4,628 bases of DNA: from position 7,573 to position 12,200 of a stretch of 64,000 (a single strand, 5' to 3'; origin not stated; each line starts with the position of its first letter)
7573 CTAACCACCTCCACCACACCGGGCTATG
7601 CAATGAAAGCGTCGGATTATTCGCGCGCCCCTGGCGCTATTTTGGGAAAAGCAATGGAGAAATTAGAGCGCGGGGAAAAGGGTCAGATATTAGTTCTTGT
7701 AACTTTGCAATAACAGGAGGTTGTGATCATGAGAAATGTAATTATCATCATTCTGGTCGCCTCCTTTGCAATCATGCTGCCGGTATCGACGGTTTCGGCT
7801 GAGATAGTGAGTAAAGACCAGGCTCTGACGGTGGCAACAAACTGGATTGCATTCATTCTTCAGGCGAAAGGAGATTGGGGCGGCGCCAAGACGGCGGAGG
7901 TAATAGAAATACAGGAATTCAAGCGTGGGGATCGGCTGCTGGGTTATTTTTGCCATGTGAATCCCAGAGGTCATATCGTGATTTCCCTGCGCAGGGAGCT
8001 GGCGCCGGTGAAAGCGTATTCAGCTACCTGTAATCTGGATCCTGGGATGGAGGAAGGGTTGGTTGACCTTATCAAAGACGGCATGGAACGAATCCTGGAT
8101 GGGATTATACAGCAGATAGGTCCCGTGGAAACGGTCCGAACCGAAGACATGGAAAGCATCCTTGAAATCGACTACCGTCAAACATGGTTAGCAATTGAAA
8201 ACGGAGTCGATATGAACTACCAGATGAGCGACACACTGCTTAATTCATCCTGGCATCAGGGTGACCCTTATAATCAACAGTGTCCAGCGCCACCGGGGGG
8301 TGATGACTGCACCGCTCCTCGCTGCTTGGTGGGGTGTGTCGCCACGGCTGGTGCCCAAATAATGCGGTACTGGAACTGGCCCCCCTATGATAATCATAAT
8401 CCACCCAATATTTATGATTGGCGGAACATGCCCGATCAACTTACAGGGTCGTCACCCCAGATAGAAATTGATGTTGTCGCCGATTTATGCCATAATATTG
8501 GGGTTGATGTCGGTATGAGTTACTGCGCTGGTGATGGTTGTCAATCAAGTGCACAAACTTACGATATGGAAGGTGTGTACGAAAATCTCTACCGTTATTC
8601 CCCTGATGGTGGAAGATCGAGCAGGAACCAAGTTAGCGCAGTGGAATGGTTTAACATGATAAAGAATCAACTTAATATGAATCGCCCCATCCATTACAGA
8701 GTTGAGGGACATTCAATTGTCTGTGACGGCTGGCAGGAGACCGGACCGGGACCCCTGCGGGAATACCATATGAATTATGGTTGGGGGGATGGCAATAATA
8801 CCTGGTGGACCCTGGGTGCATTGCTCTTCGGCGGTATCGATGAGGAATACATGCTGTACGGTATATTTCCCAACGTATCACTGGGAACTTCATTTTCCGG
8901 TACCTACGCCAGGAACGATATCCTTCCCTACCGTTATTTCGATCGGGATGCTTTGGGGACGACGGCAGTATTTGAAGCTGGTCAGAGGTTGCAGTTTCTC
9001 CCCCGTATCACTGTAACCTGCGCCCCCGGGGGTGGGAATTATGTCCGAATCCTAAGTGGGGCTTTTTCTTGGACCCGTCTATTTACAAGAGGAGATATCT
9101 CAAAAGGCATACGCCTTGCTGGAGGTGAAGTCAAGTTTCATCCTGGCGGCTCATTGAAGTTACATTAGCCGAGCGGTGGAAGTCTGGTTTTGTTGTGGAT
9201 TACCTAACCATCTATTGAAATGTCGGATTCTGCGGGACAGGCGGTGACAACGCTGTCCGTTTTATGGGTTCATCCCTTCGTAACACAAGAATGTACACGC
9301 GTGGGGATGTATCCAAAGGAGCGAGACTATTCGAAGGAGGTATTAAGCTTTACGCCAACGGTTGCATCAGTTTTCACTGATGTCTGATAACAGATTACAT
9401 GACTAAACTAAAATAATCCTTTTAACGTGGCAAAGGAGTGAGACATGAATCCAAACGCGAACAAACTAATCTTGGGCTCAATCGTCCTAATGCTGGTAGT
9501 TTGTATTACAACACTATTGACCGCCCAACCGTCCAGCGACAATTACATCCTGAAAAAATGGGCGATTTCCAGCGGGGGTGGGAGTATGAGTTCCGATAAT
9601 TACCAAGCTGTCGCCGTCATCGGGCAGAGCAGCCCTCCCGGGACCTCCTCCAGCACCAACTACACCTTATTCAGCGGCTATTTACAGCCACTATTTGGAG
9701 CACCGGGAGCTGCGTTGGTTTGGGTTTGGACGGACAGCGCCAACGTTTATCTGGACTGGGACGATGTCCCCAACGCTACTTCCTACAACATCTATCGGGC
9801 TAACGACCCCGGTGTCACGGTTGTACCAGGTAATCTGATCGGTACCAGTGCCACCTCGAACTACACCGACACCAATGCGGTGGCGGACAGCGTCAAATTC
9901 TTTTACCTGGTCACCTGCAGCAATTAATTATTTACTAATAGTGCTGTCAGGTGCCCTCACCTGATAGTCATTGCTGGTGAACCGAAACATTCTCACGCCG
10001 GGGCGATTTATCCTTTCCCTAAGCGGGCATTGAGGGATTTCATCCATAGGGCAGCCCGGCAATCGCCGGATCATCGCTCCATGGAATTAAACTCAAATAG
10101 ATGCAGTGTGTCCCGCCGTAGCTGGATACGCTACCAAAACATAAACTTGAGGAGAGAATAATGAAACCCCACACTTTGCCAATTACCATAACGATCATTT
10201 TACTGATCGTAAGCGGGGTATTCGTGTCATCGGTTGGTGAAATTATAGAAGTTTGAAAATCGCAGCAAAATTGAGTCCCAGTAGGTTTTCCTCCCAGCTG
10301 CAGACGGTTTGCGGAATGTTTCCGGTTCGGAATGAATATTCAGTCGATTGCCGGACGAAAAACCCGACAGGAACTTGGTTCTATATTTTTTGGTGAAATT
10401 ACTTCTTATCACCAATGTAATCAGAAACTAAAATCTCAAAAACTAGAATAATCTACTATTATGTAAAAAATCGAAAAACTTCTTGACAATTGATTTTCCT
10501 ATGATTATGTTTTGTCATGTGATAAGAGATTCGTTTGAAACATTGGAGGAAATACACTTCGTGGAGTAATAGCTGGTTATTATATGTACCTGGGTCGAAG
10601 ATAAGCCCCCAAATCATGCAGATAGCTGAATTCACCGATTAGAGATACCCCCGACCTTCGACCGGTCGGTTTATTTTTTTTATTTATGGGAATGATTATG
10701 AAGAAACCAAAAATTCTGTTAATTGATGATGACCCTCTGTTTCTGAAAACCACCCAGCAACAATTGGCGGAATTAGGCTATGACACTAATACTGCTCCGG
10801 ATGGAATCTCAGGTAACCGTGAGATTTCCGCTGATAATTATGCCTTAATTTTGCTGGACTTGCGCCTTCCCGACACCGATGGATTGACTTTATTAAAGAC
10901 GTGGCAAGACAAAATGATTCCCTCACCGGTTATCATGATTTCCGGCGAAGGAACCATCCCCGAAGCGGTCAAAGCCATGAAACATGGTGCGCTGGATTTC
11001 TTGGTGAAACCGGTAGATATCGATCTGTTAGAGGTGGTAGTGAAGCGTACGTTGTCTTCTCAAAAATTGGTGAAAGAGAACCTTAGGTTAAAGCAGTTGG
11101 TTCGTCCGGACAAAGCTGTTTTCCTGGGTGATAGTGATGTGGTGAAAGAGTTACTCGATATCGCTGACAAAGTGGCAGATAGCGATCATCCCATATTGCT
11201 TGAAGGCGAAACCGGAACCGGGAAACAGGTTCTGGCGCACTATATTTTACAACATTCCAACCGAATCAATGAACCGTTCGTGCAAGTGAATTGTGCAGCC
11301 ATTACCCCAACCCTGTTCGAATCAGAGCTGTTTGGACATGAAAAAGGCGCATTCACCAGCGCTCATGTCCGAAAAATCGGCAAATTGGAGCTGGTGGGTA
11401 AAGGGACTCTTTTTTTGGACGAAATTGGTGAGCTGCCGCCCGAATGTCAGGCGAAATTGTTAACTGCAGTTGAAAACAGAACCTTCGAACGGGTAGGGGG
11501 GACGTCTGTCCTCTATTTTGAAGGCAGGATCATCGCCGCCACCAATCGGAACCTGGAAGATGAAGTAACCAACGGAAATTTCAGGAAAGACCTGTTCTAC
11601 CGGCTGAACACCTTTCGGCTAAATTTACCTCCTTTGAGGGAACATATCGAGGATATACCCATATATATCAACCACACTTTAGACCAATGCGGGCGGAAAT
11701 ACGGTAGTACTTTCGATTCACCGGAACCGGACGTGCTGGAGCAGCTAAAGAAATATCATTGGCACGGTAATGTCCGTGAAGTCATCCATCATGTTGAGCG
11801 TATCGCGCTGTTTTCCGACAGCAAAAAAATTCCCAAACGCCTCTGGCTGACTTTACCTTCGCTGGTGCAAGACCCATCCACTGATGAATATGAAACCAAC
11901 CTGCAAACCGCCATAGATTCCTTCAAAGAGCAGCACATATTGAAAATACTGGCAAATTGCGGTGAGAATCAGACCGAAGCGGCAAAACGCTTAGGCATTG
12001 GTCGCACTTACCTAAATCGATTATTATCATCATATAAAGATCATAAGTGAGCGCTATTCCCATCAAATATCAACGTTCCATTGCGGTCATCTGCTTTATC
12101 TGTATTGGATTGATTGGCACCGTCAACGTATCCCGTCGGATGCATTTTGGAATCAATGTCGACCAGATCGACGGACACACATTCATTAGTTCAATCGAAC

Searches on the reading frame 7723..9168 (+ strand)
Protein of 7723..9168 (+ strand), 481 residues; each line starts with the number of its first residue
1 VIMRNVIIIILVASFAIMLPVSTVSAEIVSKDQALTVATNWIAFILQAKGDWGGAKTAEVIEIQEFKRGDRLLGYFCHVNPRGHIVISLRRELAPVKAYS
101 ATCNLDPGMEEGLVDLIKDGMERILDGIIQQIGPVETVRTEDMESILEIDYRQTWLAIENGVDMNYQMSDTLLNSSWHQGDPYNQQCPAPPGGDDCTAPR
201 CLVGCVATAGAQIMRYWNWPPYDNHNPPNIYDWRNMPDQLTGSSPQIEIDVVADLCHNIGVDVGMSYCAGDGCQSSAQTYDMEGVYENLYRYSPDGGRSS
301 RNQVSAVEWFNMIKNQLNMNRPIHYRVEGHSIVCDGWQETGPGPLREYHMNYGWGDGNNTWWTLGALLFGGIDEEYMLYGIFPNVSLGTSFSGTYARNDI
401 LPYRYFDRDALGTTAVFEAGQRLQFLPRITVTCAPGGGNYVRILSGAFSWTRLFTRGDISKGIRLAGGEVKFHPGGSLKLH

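Call 7: search_protein_families(library=pfam, proteins=[window:7723-9168:+], max_evalue=0.01)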
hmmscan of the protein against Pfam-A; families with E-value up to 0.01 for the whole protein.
window:7723-9168:+ (481 aa): 1 family
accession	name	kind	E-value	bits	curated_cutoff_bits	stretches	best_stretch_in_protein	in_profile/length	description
PF01640.23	Peptidase_C10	-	2.7e-35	122.8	26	1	177-362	1-194/194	Peptidase C10 family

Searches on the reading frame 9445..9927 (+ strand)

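Call 7: search_protein_families(library=pfam, proteins=[window:9445-9927:+], max_evalue=0.01)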
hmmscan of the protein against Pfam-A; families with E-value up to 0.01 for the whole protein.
window:9445-9927:+ (160 aa): 1 family
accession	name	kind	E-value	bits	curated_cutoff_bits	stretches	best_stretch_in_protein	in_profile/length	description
PF21910.2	GH85_C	-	0.0056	17.5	27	0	98-139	16-54/95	GH85 endohexosaminidases, C-terminal domain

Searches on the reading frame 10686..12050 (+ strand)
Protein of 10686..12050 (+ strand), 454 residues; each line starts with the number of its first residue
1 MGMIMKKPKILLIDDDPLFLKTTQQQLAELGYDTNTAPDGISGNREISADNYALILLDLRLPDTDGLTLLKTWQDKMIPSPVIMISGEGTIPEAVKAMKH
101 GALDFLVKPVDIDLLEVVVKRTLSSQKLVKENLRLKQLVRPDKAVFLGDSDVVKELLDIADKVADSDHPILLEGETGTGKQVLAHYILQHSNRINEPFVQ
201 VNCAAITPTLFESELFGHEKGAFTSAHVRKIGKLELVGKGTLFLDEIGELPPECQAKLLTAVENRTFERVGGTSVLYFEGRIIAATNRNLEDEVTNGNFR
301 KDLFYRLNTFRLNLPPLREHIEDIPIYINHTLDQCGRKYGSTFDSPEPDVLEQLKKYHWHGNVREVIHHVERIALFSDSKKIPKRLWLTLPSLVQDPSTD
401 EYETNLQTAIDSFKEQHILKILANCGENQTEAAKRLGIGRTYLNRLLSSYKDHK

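Call 8: search_protein_families(library=pfam, proteins=[window:10686-12050:+], max_evalue=0.01)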
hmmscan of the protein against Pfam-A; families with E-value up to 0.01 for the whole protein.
window:10686-12050:+ (454 aa): 11 families
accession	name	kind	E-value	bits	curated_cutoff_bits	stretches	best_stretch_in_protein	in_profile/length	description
PF00158.32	Sigma54_activat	-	1.8e-62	210.4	20.2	1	147-312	2-167/168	Sigma-54 interaction domain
PF00072.30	Response_reg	-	2.7e-23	82.7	30.2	1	10-117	1-108/111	Response regulator receiver domain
PF14532.12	Sigma54_activ_2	-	1.7e-16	61.1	25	1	147-317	1-138/138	Sigma-54 interaction domain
PF25601.1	AAA_lid_14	-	2.1e-13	50.4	27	1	318-382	1-65/87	AAA+ ATPase lid domain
PF07728.20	AAA_5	-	1.7e-08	35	22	1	170-289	2-124/139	AAA domain (dynein-related subfamily)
PF00004.35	AAA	-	2e-05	25.5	21.2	1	170-302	1-121/131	ATPase family associated with various cellular activities (AAA)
PF02954.25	HTH_8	-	0.00037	20.6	22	1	416-443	8-35/42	Bacterial regulatory protein, Fis family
PF01078.27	Mg_chelatase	-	0.00038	20.3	20.3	0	230-279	98-147/207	Magnesium chelatase, subunit ChlI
PF13191.12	AAA_16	-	0.0044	18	32.6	1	152-222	8-85/167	AAA ATPase domain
PF12775.13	AAA_7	-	0.0094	15.9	25.8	0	160-207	26-73/181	P-loop containing dynein motor region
PF13384.12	HTH_23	-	0.0096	16.2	24.6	0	416-451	8-42/50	Homeodomain-like domain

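Call 83: search_protein_families(library=ncbifam, proteins=[window:10686-12050:+], max_evalue=0.001)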
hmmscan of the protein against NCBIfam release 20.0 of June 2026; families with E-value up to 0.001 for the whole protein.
window:10686-12050:+ (454 aa): 103 families (the best 25 are shown)
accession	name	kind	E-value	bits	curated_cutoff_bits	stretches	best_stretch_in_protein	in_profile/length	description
NF008469.0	PRK11361.1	equivalog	8.3e-100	334.6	714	1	8-448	5-452/461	acetoacetate metabolism transcriptional regulator AtoC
TIGR01818.1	ntrC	equivalog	1.4e-97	327.4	558.6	1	10-384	1-374/463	nitrogen regulation protein NR(I)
TIGR02915.1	PEP_resp_reg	equivalog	1.3e-95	320.8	502.6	1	10-450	1-442/445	PEP-CTERM-box response regulator transcription factor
NF007689.0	PRK10365.1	equivalog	5.1e-87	292.5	760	1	3-444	1-436/441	sigma-54-dependent response regulator transcription factor ZraR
NF041946.1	LuxO_transreg_Vib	equivalog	3.7e-86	289.8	800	1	26-411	15-397/463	quorum-sensing sigma-54 dependent transcriptional regulator LuxO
NF041552.1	TF_PrdR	equivalog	4e-86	289.6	795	1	135-450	258-576/577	sigma-54 dependent transcriptional regulator PrdR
NF049963.1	RespRegFlgRCampy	domain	4.2e-86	289.5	750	1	50-450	43-427/429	fla regulon two-component system response regulator FlgR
NF051870.1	NAssimRespRegNtrX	equivalog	9.3e-86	288.5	600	1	9-448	3-448/452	nitrogen assimilation response regulator NtrX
NF003451.0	PRK05022.1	equivalog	2.1e-85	287.4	476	1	122-446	167-504/512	nitric oxide reductase transcriptional regulator NorR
NF038308.1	RNA_repair_RtcR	equivalog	2.6e-85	287.3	650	1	118-444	152-505/530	RNA repair transcriptional activator RtcR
TIGR01817.1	nifA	equivalog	5.6e-85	286.1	528.85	1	128-384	180-435/534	nif-specific transcriptional activator NifA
NF011695.0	PRK15115.1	equivalog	1.8e-84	284.1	763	1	5-450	4-436/445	two-component system response regulator GlrR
NF008176.1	PRK10923.1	equivalog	1.9e-82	277.4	620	1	5-452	1-443/469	nitrogen regulation protein NR(I)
NF050807.1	TransRegFlbDCaul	equivalog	7.1e-79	265.8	750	1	54-452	48-440/454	sigma-54-dependent transcriptional regulator FlbD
NF011958.0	PRK15429.1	equivalog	2.2e-71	241.4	830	1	126-443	358-677/692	formate hydrogenlyase transcriptional activator FlhA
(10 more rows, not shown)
